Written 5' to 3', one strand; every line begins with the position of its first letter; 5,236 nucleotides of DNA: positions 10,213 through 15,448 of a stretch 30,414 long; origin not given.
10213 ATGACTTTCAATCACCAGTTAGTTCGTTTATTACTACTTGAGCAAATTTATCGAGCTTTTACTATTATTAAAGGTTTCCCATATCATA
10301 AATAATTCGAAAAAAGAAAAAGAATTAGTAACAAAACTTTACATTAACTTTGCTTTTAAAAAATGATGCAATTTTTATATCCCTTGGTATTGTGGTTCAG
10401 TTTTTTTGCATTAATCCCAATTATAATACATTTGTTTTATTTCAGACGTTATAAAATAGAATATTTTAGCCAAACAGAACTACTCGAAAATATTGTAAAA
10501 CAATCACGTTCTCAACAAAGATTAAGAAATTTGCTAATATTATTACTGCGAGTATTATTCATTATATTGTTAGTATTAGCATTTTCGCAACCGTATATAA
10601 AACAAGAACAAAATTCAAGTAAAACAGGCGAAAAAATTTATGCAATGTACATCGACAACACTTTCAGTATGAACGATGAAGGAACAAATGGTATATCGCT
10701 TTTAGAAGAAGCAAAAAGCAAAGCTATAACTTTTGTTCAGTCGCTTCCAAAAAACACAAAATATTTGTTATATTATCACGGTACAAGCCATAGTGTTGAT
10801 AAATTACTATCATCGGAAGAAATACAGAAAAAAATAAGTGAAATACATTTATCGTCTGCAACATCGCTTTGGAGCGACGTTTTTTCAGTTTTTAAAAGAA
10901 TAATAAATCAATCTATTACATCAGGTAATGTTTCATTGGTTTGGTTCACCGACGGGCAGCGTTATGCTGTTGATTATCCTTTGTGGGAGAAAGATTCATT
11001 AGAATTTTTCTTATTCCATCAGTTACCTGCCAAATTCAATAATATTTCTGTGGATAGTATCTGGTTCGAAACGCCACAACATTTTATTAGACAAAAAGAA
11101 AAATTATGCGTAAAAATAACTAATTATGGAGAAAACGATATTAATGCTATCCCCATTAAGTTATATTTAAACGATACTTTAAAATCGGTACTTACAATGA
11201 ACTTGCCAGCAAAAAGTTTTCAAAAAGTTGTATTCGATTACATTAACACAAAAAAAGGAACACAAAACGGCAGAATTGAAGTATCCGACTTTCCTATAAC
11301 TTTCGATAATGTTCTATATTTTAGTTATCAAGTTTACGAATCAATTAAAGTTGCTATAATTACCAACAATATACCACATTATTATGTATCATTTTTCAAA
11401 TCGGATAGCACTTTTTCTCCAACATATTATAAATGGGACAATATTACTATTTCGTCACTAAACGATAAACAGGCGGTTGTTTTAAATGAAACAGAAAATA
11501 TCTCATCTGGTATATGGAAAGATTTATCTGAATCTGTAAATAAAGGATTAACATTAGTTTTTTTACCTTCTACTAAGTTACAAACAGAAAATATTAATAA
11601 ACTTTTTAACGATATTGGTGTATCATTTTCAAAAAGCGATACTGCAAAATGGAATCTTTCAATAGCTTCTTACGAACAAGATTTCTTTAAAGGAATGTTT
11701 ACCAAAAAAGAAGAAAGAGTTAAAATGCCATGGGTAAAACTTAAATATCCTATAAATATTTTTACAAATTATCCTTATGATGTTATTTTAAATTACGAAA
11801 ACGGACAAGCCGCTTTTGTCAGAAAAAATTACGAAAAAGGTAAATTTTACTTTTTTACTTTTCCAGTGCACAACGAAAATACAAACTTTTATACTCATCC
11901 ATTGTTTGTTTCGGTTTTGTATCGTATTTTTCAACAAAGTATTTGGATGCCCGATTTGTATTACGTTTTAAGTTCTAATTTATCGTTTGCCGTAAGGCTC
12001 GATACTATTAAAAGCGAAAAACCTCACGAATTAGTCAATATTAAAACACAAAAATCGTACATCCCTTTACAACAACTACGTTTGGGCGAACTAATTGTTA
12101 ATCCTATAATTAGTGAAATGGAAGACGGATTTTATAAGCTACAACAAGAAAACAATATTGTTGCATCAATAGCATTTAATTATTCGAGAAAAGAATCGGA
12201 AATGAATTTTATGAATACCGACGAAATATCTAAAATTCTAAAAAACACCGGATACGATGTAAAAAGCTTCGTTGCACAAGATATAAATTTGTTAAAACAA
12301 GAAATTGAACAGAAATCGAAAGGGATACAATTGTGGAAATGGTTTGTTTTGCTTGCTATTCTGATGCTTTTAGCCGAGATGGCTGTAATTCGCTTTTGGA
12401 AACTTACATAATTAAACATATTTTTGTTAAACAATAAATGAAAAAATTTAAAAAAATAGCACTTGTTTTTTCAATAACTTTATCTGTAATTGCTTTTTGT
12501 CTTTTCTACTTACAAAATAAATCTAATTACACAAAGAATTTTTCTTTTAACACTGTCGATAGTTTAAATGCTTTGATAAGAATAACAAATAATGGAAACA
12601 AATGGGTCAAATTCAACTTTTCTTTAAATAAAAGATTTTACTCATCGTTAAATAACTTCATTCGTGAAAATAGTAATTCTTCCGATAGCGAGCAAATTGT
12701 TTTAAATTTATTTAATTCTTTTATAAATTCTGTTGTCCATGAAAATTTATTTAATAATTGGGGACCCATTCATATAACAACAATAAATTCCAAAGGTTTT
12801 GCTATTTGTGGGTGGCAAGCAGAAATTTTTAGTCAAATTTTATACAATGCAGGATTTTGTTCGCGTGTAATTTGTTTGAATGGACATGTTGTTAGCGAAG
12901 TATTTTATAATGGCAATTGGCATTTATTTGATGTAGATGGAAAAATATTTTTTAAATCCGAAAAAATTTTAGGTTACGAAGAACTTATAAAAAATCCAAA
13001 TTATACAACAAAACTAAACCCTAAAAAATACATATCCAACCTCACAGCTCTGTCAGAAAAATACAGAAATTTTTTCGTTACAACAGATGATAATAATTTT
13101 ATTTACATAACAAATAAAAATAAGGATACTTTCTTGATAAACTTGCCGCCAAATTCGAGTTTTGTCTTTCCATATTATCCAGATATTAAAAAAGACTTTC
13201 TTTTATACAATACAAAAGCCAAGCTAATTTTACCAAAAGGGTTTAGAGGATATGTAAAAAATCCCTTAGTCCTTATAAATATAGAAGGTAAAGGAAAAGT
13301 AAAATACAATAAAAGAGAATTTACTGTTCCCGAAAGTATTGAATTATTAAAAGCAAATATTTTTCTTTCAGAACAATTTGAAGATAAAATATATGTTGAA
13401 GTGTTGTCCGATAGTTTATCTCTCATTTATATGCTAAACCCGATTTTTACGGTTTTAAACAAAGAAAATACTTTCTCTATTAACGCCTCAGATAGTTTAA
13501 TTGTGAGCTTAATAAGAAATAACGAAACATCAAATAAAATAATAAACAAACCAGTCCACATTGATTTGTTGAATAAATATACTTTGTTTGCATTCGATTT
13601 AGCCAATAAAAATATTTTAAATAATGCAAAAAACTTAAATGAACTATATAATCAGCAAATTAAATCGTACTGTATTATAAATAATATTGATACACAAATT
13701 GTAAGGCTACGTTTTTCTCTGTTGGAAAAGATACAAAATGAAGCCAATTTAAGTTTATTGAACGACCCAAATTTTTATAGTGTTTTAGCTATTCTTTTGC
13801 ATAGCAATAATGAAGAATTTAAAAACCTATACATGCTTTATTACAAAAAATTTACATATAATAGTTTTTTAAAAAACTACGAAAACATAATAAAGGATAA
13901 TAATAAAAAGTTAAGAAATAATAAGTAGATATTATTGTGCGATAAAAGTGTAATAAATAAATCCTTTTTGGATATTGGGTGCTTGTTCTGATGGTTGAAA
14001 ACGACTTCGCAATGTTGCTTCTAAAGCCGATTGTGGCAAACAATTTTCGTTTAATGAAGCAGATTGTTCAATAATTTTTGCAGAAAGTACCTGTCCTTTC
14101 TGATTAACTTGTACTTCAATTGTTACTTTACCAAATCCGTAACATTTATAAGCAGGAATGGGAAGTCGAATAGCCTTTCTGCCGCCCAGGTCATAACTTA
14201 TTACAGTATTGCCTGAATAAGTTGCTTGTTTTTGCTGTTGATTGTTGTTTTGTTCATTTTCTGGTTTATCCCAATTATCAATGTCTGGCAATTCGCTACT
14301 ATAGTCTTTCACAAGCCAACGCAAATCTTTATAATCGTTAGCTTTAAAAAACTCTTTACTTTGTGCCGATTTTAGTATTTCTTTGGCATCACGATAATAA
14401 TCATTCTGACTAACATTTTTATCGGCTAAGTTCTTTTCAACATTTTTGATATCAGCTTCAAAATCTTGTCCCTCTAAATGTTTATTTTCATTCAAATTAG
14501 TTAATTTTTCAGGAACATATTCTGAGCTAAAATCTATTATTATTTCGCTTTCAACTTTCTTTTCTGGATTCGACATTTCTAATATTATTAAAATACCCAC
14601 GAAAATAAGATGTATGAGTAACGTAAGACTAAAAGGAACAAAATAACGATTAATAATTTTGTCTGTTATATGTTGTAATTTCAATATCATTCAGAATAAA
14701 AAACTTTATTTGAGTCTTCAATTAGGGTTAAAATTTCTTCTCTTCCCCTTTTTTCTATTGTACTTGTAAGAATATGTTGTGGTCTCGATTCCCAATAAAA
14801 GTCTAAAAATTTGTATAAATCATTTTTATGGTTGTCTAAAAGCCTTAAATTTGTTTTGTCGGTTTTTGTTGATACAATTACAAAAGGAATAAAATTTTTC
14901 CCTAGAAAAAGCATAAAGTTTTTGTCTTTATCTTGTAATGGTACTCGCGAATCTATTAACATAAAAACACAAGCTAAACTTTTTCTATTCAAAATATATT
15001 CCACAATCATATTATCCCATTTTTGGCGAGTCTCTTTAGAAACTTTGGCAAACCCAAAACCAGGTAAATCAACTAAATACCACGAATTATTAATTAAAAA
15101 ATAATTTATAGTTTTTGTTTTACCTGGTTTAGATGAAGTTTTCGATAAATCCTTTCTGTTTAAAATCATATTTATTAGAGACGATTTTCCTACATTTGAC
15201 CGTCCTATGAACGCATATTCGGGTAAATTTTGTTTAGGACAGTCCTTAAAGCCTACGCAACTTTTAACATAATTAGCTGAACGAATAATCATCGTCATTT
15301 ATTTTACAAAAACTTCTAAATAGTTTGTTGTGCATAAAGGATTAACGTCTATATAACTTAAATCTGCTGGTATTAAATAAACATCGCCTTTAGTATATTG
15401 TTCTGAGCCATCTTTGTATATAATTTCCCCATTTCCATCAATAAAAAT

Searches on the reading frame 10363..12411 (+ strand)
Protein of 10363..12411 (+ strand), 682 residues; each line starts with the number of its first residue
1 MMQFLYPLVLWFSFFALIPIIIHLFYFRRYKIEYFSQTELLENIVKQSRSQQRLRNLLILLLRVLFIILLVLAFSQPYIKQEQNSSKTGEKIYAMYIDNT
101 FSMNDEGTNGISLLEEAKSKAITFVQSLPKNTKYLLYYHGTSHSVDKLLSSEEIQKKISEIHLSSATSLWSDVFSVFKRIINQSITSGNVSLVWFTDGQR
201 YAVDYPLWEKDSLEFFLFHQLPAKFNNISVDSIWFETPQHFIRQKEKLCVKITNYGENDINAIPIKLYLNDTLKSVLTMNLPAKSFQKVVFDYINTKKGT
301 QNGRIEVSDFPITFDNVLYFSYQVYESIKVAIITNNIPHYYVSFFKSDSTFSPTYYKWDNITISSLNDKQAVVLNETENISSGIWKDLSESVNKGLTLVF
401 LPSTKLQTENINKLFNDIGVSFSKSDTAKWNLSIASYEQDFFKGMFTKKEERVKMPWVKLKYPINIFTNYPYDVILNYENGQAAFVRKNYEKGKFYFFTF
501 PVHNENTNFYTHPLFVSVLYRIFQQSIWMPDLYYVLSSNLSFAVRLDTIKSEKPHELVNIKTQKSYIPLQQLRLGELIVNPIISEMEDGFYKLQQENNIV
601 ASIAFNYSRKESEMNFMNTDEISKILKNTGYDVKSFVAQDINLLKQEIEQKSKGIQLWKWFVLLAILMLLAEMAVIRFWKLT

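Call 18: search_protein_families(library=pfam, proteins=[window:10363-12411:+])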
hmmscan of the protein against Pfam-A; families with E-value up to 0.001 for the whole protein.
window:10363-12411:+ (682 aa): 1 family
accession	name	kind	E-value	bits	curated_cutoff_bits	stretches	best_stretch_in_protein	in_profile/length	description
PF07584.16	BatA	-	2e-16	60.6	25.9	1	2-77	2-77/77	Aerotolerance regulator N-terminal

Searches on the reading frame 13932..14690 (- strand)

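Call 18: search_protein_families(library=pfam, proteins=[window:13932-14690:-])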
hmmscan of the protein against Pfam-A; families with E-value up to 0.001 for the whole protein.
window:13932-14690:- (252 aa): 1 family
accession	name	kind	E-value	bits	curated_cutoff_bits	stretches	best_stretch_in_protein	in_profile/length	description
PF03544.19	TonB_C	-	0.00012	22.9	24.6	1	187-236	16-62/79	Gram-negative bacterial TonB protein C-terminal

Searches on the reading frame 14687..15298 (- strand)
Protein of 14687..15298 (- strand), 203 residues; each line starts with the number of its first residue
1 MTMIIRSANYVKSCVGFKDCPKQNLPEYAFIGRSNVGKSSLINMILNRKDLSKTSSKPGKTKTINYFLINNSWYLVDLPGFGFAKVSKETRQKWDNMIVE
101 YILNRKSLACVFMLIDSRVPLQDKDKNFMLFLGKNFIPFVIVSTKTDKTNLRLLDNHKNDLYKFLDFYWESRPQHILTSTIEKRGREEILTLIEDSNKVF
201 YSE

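Call 18: search_protein_families(library=pfam, proteins=[window:14687-15298:-])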
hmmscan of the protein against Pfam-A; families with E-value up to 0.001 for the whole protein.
window:14687-15298:- (203 aa): 4 families
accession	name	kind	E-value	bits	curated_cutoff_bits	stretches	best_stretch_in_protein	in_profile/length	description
PF01926.29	MMR_HSR1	-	1.5e-19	70.6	21.9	1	28-145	2-113/113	50S ribosome-binding GTPase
PF03193.22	RsgA_GTPase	-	4.2e-08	33.6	30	1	28-82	109-169/174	RsgA GTPase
PF00350.29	Dynamin_N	-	4.5e-06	27.2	27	0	29-51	2-24/168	Dynamin family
PF02421.24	FeoB_N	-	9.7e-06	25.6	27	1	28-152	3-121/156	Ferrous iron transport protein B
